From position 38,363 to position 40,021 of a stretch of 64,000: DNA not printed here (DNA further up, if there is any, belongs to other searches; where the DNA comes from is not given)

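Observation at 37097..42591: Amino-acid-ligation-type module with an orphan TRAP permease embedded in a rhamnose glycan locus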

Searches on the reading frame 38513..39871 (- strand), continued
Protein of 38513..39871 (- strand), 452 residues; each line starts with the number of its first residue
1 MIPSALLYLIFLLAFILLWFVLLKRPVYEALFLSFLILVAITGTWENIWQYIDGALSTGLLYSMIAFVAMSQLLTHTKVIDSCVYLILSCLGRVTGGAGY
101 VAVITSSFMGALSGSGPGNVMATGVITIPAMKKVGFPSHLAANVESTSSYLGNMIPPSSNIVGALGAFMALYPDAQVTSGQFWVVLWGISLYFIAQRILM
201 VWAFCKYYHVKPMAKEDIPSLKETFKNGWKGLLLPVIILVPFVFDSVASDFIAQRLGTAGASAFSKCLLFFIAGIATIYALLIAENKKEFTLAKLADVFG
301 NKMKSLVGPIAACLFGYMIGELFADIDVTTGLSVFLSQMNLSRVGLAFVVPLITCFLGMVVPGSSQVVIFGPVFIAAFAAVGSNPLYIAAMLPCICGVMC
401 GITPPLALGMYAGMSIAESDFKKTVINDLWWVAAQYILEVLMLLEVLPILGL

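Call 24: search_protein_families(library=pfam, alignment_id=A3, max_evalue=0.0001)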
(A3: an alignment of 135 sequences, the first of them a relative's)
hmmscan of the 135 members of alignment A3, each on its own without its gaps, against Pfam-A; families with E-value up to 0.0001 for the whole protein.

A. member 1, L001:7585-8811:+ (408 aa): 8 families
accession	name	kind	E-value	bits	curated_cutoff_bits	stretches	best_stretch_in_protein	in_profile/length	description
PF13535.11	ATP-grasp_4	-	6.2e-13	49.1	27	1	135-274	2-155/160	ATP-grasp domain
PF02655.19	ATP-grasp_3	-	1.1e-12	48.7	23.2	1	100-272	1-157/160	ATP-grasp domain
PF07478.18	Dala_Dala_lig_C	-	2.4e-12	47.3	24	1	125-237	26-141/204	D-ala D-ala ligase C-terminus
PF01071.24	GARS_A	-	1.1e-08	35.6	27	1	102-248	2-161/194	Phosphoribosylglycinamide synthetase, ATP-grasp (A) domain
PF18603.7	LAL_C2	-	1.8e-06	28.6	29.4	1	318-390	2-75/78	L-amino acid ligase C-terminal domain 2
PF02786.22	CPSase_L_D2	-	3.3e-06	27.2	19.8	1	103-299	2-205/211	Carbamoyl-phosphate synthase L chain, ATP binding domain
PF18130.6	ATPgrasp_N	-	9.8e-06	26.5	27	1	23-89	8-80/81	ATP-grasp N-terminal domain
PF15632.11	ATPgrasp_Ter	-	6.9e-05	23.1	29.1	0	176-315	5-125/131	ATP-grasp in the biosynthetic pathway with Ter operon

B. families by the number of members that match (of 135 scanned): 146 families (the first 25 are shown)
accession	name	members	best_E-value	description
PF07478.18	Dala_Dala_lig_C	14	1.6e-16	D-ala D-ala ligase C-terminus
PF02786.22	CPSase_L_D2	14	2.2e-10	Carbamoyl-phosphate synthase L chain, ATP binding domain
PF13535.11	ATP-grasp_4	13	4e-19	ATP-grasp domain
PF01408.29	GFO_IDH_MocA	11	8.6e-28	Oxidoreductase family, NAD-binding Rossmann fold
PF22725.1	GFO_IDH_MocA_C3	11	2.2e-08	GFO/IDH/MocA C-terminal domain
PF07075.17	NamZ_N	8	3.5e-56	Exo-beta-N-acetylmuramidase NamZ, N-terminal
PF20732.2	NamZ_C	8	2e-42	Exo-beta-N-acetylmuramidase NamZ, C-terminal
PF02655.19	ATP-grasp_3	8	2.5e-13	ATP-grasp domain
PF15632.11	ATPgrasp_Ter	7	5.1e-12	ATP-grasp in the biosynthetic pathway with Ter operon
PF18603.7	LAL_C2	7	1.1e-07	L-amino acid ligase C-terminal domain 2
PF01041.23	DegT_DnrJ_EryC1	5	1.4e-91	DegT/DnrJ/EryC1/StrS aminotransferase family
PF14397.11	ATPgrasp_ST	5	1.6e-47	Sugar-transfer associated ATP-grasp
PF01071.24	GARS_A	5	5.5e-11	Phosphoribosylglycinamide synthetase, ATP-grasp (A) domain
PF01212.27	Beta_elim_lyase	5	1.1e-07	Beta-eliminating lyase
PF13440.11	Polysacc_synt_3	4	7.9e-96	Polysaccharide biosynthesis protein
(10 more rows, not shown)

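Call 25: search_protein_families(library=pfam, alignment_id=A4, max_evalue=0.0001)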
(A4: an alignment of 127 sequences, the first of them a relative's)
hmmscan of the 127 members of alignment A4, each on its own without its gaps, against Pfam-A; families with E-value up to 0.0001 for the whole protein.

A. member 1, L001:12211-12870:- (219 aa): 0 families

B. families by the number of members that match (of 127 scanned): 117 families (the first 25 are shown)
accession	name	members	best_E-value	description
PF07690.21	MFS_1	15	3.7e-41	Major Facilitator Superfamily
PF00083.30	Sugar_tr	12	1e-09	Sugar (and other) transporter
PF13419.12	HAD_2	9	1.1e-14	Haloacid dehalogenase-like hydrolase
PF00702.32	Hydrolase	9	4.4e-11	haloacid dehalogenase-like hydrolase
PF13535.11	ATP-grasp_4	6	4.2e-23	ATP-grasp domain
PF07478.18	Dala_Dala_lig_C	6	2.3e-14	D-ala D-ala ligase C-terminus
PF01041.23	DegT_DnrJ_EryC1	5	2.2e-99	DegT/DnrJ/EryC1/StrS aminotransferase family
PF02786.22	CPSase_L_D2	5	1.9e-08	Carbamoyl-phosphate synthase L chain, ATP binding domain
PF13242.12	Hydrolase_like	5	4.6e-06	HAD-hyrolase-like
PF00483.29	NTP_transferase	4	5.7e-77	Nucleotidyl transferase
PF02397.22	Bac_transf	4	6.1e-66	Bacterial sugar transferase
PF00535.33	Glycos_transf_2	4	8.8e-38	Glycosyl transferase family 2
PF03062.24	MBOAT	4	1.1e-15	MBOAT, membrane-bound O-acyltransferase family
PF02655.19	ATP-grasp_3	4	6.4e-13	ATP-grasp domain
PF12804.13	NTP_transf_3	4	2.1e-10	MobA-like NTP transferase domain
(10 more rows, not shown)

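Call 30: search_solved_structures(query=window:38513-39871:-, max_evalue=0.01, show_alignments=1)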
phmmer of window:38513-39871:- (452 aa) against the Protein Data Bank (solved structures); distinct sequences matched with E-value up to 0.01: 2.
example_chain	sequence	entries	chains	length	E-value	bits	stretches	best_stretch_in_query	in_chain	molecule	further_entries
7qha_B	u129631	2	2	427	8.1e-07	31.9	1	30-421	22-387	Putative TRAP-type C4-dicarboxylate transport system, large permease component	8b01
9pym_A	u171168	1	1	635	1.4e-06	31.1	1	83-424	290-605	Isethionate TRAP transporter permease protein DctMQ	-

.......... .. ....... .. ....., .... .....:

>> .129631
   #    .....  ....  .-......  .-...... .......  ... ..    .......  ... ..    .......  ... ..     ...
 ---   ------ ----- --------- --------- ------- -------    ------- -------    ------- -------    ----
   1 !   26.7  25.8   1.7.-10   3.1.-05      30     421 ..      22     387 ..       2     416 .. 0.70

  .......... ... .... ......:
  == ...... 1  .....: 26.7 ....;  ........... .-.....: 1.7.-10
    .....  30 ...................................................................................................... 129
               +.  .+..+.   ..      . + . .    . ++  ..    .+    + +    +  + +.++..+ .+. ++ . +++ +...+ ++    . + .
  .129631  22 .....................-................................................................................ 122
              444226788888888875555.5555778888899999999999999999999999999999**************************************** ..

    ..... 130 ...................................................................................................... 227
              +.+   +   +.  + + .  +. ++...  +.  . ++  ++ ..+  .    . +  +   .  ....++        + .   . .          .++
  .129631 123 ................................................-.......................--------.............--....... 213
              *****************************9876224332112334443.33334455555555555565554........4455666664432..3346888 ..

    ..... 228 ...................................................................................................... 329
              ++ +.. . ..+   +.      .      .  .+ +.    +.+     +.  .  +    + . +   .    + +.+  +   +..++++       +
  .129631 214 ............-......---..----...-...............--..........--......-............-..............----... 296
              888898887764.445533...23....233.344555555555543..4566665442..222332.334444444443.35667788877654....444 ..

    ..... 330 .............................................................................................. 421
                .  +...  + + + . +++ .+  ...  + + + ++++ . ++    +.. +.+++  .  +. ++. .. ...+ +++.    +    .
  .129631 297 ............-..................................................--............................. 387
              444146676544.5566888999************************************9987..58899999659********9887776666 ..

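Call 42: predict_structure(alignment_id=A1)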
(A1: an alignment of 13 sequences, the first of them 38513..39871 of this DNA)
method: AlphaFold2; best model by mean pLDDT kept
length: 452 residues; sequences in the alignment: 13
mean_pLDDT: 61.5   pTM: 0.64
mean pLDDT of the five models: 61.5, 61.3, 60.8, 58.2, 56.5
residues with pLDDT >= 90: 1; 70-90: 118; 50-70: 242; < 50: 91
segments of 3 or more residues with pLDDT < 50: 98-100, 105-130, 133-136, 142-155, 395-425, 447-452
pLDDT, mean of each block of 10 residues (from residue 1): 70 70 68 85 88 70 55 55 59 54 48 37 42 51 41 45 63 61 60 56 57 60 66 60 65 73 62 63 64 66 59 72 81 83 85 67 63 83 78 49 33 34 49 63 59 31
secondary structure, 60 per line:
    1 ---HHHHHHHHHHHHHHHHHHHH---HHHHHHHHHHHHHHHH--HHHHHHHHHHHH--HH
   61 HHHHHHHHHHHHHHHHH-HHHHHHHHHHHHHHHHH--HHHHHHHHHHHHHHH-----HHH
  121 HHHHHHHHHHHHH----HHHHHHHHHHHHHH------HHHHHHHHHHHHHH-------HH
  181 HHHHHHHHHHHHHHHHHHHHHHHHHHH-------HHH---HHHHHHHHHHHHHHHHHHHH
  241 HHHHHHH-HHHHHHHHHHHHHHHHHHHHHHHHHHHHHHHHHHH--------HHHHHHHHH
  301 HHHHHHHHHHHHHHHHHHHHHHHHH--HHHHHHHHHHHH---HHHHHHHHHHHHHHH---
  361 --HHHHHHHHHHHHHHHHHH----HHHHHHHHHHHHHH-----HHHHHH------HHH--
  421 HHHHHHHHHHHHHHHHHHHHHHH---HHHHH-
elements in order: H4-23 H27-42 H45-56 H59-77 H79-95 H98-112 H118-133 H138-151 H158-171 H179-207 H221-247 H249-283 H292-325 H328-339 H343-357 H363-380 H385-398 H404-409 H421-443 H447-451

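Call 45: fold_search(model_id=the predicted structure, library=pdb)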
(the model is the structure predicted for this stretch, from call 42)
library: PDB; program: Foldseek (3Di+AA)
matches with E <= 10: 418; with E <= 0.001: 18
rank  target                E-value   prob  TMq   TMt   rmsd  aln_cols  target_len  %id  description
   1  8y4w_A                1.6e-08  1.00  0.58  0.45   6.6       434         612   18  Sialic acid bound form of Tripartite ATP-independent Periplasmic (TRAP) transporter from Fusobacterium nucleatum. (released 2024-12-11)
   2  7qha_B                2.5e-08  1.00  0.56  0.59   7.4       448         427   18  Cryo-EM structure of the Tripartite ATP-independent Periplasmic (TRAP) transporter SiaQM from Photobacterium profundum (released 2022-12-21)
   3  9pym_A                3.3e-08  1.00  0.63  0.50   6.5       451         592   18  Cryo-EM structure of the isethionate TRAP transporter IseQM from Oleidesulfovibrio alaskensis with bound isethionate (released 2025-11-12)
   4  8thi_A                2.4e-07  1.00  0.55  0.43   7.7       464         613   18  Cryo-EM structure of the Tripartite ATP-independent Periplasmic (TRAP) transporter SiaQM from Haemophilus influenzae ( (released 2023-11-22)
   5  8thi_B                9.5e-07  1.00  0.53  0.43   8.2       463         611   17  Cryo-EM structure of the Tripartite ATP-independent Periplasmic (TRAP) transporter SiaQM from Haemophilus influenzae ( (released 2023-11-22)
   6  8thj_A                9.8e-07  1.00  0.54  0.43   7.9       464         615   17  Cryo-EM structure of the Tripartite ATP-independent Periplasmic (TRAP) transporter SiaQM from Haemophilus influenzae ( (released 2023-11-22)
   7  9a59_A                9.3e-06  1.00  0.51  0.49   8.7       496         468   14  Integrative model of MLEN-METQ by crosslinking MS and deep learning (released 2024-09-18)
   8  4r1i_A                2.1e-05  1.00  0.48  0.44   9.0       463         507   15  Structure and Function of Neisseria gonorrhoeae MtrF Illuminates a Class of Antimetabolite Efflux Pumps (released 2015-04-08)
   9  7qe5_A                3.8e-05  1.00  0.52  0.41   7.7       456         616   18  Structure of the membrane domains of the sialic acid TRAP transporter HiSiaQM from Haemophilus influenzae (released 2022-07-27)
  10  8y5u_A                1.5e-04  1.00  0.59  0.54   8.8       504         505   14  human NaS1 intermediate state 1 (released 2025-01-22)
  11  4r0c_C                2.2e-04  1.00  0.45  0.44   8.9       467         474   15  Crystal structure of the Alcanivorax borkumensis YdaH transporter reveals an unusual topology (released 2015-04-29)
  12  8y5w_A                3.0e-04  1.00  0.58  0.52   7.0       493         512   14  human NaS1 intermediate state 2 (released 2025-01-22)
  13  4r1i_B                3.5e-04  1.00  0.48  0.44   8.6       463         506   13  Structure and Function of Neisseria gonorrhoeae MtrF Illuminates a Class of Antimetabolite Efflux Pumps (released 2015-04-08)
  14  8uve_B                3.6e-04  1.00  0.61  0.56   8.5       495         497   13  Structure of NaDC3-Succinate complex in Coo-Ci conformation (released 2024-12-25)
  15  6okz_B                5.5e-04  1.00  0.46  0.47   9.9       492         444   15  Structure of VcINDY bound to Fumarate (released 2020-10-28)
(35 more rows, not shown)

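Call 55: find_encoding_contigs(protein=P0119, flank=10000, max_places=1)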
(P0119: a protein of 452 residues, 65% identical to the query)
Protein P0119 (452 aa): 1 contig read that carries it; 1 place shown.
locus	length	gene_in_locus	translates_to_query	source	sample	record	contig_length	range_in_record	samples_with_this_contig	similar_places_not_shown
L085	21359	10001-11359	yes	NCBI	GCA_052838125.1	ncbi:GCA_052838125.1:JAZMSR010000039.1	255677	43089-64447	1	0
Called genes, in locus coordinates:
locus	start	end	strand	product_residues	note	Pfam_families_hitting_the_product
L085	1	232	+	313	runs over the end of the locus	PF04041:Glyco_hydro_130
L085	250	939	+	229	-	-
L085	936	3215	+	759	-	PF08531:Bac_rhamnosid_N, PF05592:Bac_rhamnosid, PF17389:Bac_rhamnosid6H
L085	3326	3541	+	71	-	-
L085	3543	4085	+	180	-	PF14317:YcxB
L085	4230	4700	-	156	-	PF01797:Y1_Tnp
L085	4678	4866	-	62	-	-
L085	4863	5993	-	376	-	PF01408:GFO_IDH_MocA, PF02894:GFO_IDH_MocA_C, PF22725:GFO_IDH_MocA_C3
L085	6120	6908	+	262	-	PF12833:HTH_18, PF00165:HTH_AraC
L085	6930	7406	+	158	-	PF01243:PNPOx_N, PF12900:Pyridox_ox_2, PF16242:Pyrid_ox_like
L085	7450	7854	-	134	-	PF09719:C_GCAxxG_C_C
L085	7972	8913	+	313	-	PF00657:Lipase_GDSL (weak), PF13472:Lipase_GDSL_2, PF16255:Lipase_GDSL_lke (weak)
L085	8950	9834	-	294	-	PF00126:HTH_1, PF03466:LysR_substrate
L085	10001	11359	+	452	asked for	PF06808:DctM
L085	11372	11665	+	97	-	-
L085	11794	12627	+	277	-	PF01177:Asp_Glu_race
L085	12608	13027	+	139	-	PF09148:DUF1934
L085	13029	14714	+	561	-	PF03485:Arg_tRNA_synt_N, PF00750:tRNA-synt_1d, PF05746:DALR_1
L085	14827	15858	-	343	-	PF00044:Gp_dh_N, PF02800:Gp_dh_C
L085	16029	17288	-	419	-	PF07690:MFS_1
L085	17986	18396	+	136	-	-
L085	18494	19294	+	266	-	-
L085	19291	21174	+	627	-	PF00005:ABC_tran, PF02463:SMC_N (faint), PF13304:AAA_21 (faint)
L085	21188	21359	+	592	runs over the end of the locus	PF00005:ABC_tran, PF02463:SMC_N (faint), PF13304:AAA_21 (weak), PF02687:FtsX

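Call 56: find_encoding_contigs(protein=P0097, flank=10000, max_places=1)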
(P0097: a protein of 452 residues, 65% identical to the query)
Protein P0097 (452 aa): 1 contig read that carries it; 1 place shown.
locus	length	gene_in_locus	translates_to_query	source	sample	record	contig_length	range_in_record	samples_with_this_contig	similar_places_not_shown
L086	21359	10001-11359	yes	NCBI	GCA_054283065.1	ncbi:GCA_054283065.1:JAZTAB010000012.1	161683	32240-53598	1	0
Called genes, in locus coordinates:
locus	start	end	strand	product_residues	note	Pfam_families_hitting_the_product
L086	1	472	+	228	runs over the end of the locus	PF04474:DUF554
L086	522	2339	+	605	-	PF00884:Sulfatase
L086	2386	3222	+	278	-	PF01545:Cation_efflux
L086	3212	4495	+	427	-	PF00149:Metallophos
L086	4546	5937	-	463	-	PF07690:MFS_1, PF13347:MFS_2 (weak)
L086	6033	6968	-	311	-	PF13349:DUF4097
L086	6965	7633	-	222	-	PF01381:HTH_3, PF07022:Phage_CI_repr (faint), PF12844:HTH_19, PF13384:HTH_23 (faint), PF13443:HTH_26, PF13560:HTH_31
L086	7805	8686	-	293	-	-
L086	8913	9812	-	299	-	PF00126:HTH_1, PF03466:LysR_substrate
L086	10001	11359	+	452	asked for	PF06808:DctM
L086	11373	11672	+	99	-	-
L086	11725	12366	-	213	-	PF00657:Lipase_GDSL, PF04311:DUF459 (weak), PF13472:Lipase_GDSL_2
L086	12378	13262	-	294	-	PF00248:Aldo_ket_red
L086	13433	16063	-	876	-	PF01326:PPDK_N, PF00391:PEP-utilizers, PF02896:PEP-utilizers_C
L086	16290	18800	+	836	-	PF12971:NAGLU_N, PF05089:NAGLU, PF12972:NAGLU_C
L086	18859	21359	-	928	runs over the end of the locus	PF02018:CBM_4_9, PF22848:ASD1_dom, PF06964:Alpha-L-AF_C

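Call 57: find_encoding_contigs(protein=P0001, flank=10000, max_places=3)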
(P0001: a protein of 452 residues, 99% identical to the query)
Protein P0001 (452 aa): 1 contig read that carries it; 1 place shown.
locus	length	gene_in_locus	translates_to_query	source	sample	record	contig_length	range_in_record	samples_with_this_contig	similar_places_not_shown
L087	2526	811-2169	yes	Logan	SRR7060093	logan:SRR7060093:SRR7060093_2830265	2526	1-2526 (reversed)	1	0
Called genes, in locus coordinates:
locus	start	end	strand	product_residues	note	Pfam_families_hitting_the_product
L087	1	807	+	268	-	?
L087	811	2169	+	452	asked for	PF06808:DctM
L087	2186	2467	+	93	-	-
